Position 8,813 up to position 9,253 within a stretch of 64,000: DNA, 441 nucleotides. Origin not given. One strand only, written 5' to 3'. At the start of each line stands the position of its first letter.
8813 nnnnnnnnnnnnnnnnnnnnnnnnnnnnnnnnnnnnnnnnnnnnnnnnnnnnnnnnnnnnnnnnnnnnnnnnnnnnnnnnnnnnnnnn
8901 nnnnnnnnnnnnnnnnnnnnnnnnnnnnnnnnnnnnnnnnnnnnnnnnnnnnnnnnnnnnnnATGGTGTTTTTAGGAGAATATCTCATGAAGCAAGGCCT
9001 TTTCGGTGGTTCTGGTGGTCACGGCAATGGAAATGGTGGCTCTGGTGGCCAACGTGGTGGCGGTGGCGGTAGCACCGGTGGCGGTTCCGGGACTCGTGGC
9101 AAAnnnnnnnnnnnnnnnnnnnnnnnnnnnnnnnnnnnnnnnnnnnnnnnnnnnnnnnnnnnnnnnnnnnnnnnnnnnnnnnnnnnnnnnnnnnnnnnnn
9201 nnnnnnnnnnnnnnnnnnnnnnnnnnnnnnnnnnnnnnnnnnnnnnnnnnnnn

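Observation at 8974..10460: Gly-rich 39-aa peptide gene immediately upstream of an active-type M16 peptidase (RiPP/secreted-peptide-like pair)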

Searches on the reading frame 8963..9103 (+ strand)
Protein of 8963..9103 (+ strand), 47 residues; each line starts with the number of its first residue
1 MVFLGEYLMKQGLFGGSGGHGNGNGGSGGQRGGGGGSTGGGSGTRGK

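Call 32: search_protein_families(library=ncbifam, proteins=[window:8987-9103:+], max_evalue=1)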
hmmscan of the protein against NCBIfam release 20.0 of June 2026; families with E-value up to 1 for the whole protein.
seq(39 aa): 0 families

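Call 33: search_protein_families(library=pfam, proteins=[window:8987-9103:+], max_evalue=10)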
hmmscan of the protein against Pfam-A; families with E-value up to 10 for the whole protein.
seq(39 aa): 0 families

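Call 35: find_homologous_proteins(query=window:8963-9103:+, max_evalue=10)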
Query window:8963-9103:+ (47 aa): 7 proteins with E <= 10 among 11 candidates.
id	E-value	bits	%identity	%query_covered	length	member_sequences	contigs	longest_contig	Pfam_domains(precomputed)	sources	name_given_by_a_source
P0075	2.7e-14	70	89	40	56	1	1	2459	-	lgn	-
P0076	9.1e-4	37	-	-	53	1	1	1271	-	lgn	-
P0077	1.1e-2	33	-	-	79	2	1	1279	-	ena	-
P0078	1.0e-1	30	-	-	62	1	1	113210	-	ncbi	ncbi:MAG: hypothetical protein AAB384_03100 [Patescibacteria group bacterium]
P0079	2.9e-1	29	-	-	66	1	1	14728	-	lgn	-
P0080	3.4e-1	29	-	-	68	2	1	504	-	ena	-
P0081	7.4e+0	25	-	-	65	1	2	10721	-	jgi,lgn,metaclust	jgi:hypothetical protein|metaclust:\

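Call 37: find_encoding_contigs(protein=P0078, flank=5000, max_places=2)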
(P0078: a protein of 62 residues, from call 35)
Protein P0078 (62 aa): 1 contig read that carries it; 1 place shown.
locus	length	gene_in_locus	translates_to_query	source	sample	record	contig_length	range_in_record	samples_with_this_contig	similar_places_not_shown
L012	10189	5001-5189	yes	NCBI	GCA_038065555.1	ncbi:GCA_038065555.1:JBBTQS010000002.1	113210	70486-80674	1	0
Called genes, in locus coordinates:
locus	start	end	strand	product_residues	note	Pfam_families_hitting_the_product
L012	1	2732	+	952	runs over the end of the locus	PF00005:ABC_tran (faint), PF02463:SMC_N (faint), PF13191:AAA_16 (faint), PF13555:AAA_29 (faint), PF20703:nSTAND1 (faint), PF13304:AAA_21 (faint), PF17760:UvrA_inter, PF17755:UvrA_DNA-bind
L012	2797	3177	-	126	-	PF01245:Ribosomal_L19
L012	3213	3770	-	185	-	PF13189:Cytidylate_kin2, PF13207:AAA_17, PF13238:AAA_18, PF02224:Cytidylate_kin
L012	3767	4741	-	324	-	PF01479:S4, PF00849:PseudoU_synth_2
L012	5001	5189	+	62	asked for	-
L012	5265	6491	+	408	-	PF00675:Peptidase_M16, PF05193:Peptidase_M16_C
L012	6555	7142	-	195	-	-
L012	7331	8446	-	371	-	-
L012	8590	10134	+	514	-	PF00481:PP2C (weak), PF13672:PP2C_2, PF07228:SpoIIE (faint)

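Call 38: find_encoding_contigs(protein=P0079, flank=5000, max_places=2)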
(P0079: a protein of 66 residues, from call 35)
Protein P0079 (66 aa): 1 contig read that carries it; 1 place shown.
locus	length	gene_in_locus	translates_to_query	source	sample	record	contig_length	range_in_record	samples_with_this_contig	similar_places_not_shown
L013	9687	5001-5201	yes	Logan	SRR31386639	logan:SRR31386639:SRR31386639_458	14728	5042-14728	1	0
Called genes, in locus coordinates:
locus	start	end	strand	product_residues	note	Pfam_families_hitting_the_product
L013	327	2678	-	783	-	PF17963:Big_9 (weak)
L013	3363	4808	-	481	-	-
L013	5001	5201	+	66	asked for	-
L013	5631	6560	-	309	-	PF00126:HTH_1, PF03466:LysR_substrate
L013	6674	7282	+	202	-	PF02798:GST_N, PF13417:GST_N_3 (weak), PF13409:GST_N_2, PF00043:GST_C, PF14497:GST_C_3, PF13410:GST_C_2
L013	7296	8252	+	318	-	PF03060:NMO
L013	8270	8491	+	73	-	PF01361:Tautomerase, PF14552:Tautomerase_2 (weak)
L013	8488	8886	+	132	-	PF12893:Lumazine_bd_2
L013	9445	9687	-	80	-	?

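Call 39: find_encoding_contigs(protein=P0081, flank=5000, max_places=2)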
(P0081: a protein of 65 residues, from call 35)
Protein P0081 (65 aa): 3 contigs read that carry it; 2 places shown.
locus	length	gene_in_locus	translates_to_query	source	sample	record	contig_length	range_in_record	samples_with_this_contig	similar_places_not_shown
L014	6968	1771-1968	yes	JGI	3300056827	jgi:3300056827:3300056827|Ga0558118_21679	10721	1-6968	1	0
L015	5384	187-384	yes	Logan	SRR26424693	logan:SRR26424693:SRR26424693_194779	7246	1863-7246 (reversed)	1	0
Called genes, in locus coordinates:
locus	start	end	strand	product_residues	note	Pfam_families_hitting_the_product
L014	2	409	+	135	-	?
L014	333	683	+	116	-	-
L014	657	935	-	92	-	-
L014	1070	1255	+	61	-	-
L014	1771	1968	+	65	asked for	-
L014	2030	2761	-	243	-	-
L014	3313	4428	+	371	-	-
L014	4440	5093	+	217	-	-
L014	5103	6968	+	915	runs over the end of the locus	-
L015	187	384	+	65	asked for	-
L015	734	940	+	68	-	-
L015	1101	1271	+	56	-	-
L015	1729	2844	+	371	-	-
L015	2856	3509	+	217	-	-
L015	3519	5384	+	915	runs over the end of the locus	-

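Call 47: search_protein_families(library=padloc, proteins=[window:8987-9103:+], max_evalue=0.01)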
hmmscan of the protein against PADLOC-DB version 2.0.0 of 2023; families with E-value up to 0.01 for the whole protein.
seq(39 aa): 0 families
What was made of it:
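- Tried and rejected: Pfam, NCBIfam and PADLOC searches with the peptide found nothing (calls 32, 33, 47).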

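Call 78: search_protein_representatives(alignment_id=A2)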
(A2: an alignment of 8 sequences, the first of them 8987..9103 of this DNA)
Query: 8 sequences, 65 profile positions. Proteins with E-value up to 0.001 (for the whole library): 17; up to 1e-10: 7; up to 1e-30: 0. The best 17 are listed.
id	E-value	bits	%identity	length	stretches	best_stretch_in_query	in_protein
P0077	6.1e-20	87.2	-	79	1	1-65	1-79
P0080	1.5e-18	82.8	-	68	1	1-65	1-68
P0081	1.8e-18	82.5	-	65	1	1-65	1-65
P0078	4.4e-13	65.2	-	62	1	7-65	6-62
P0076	3.5e-12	62.4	-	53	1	20-65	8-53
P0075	5.1e-12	61.9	-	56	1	24-65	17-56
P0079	1.4e-11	60.5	-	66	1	25-65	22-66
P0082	2.1e-09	53.5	-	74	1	25-65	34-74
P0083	2.6e-09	53.2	-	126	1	33-65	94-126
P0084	4.5e-09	52.4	-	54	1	27-65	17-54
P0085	4.5e-08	49.2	-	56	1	33-65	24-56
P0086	3.7e-07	46.3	-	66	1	32-65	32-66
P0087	1.1e-06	44.7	-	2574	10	25-56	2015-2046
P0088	9.5e-05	38.6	-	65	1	32-64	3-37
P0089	1.3e-04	38.1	-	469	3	27-63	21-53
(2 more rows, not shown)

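Call 87: predict_structure(alignment_id=A2)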
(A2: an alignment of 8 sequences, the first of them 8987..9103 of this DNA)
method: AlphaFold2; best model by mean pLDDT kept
length: 39 residues; sequences in the alignment: 8
mean_pLDDT: 55.0   pTM: 0.12
mean pLDDT of the five models: 55.0, 54.2, 52.2, 50.6, 48.8
residues with pLDDT >= 90: 0; 70-90: 0; 50-70: 33; < 50: 6
segments of 3 or more residues with pLDDT < 50: none
pLDDT, mean of each block of 10 residues (from residue 1): 53 55 57 55
secondary structure: DSSP gave nothing for this model
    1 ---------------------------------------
elements in order:
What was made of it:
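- The peptide is predicted to be disordered (call 87).
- Tried and rejected: AlphaFold on the peptide alignment gave pLDDT 55 and no structure, so no fold search was attempted (call 87).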

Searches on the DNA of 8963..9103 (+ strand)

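Call 55: search_rna_families(sources=[L014, L087, L088, L058, L047], threshold=gathering)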
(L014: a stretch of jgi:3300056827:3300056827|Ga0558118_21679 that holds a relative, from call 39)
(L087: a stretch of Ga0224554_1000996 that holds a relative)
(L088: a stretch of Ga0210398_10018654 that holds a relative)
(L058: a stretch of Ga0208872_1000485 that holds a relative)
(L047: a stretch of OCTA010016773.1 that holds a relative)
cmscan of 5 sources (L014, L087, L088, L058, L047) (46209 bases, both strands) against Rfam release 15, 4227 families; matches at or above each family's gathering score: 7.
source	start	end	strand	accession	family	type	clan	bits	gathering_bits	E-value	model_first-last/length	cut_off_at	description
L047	4486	4557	+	RF00005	tRNA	Gene; tRNA;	CL00001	56.6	29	1.1e-09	1-71/71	no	tRNA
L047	5229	5300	+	RF00005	tRNA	Gene; tRNA;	CL00001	48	29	2.5e-07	1-71/71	no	tRNA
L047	4774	4846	+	RF00005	tRNA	Gene; tRNA;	CL00001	47.8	29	3e-07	1-71/71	no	tRNA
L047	4695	4766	+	RF00005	tRNA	Gene; tRNA;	CL00001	47.2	29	4.2e-07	1-71/71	no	tRNA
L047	4409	4481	+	RF00005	tRNA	Gene; tRNA;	CL00001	46.5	29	6.8e-07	1-71/71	no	tRNA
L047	4571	4643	+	RF00005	tRNA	Gene; tRNA;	CL00001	40.8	29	2.5e-05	1-71/71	no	tRNA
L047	5118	5188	+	RF00005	tRNA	Gene; tRNA;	CL00001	40.5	29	3e-05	1-71/71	no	tRNA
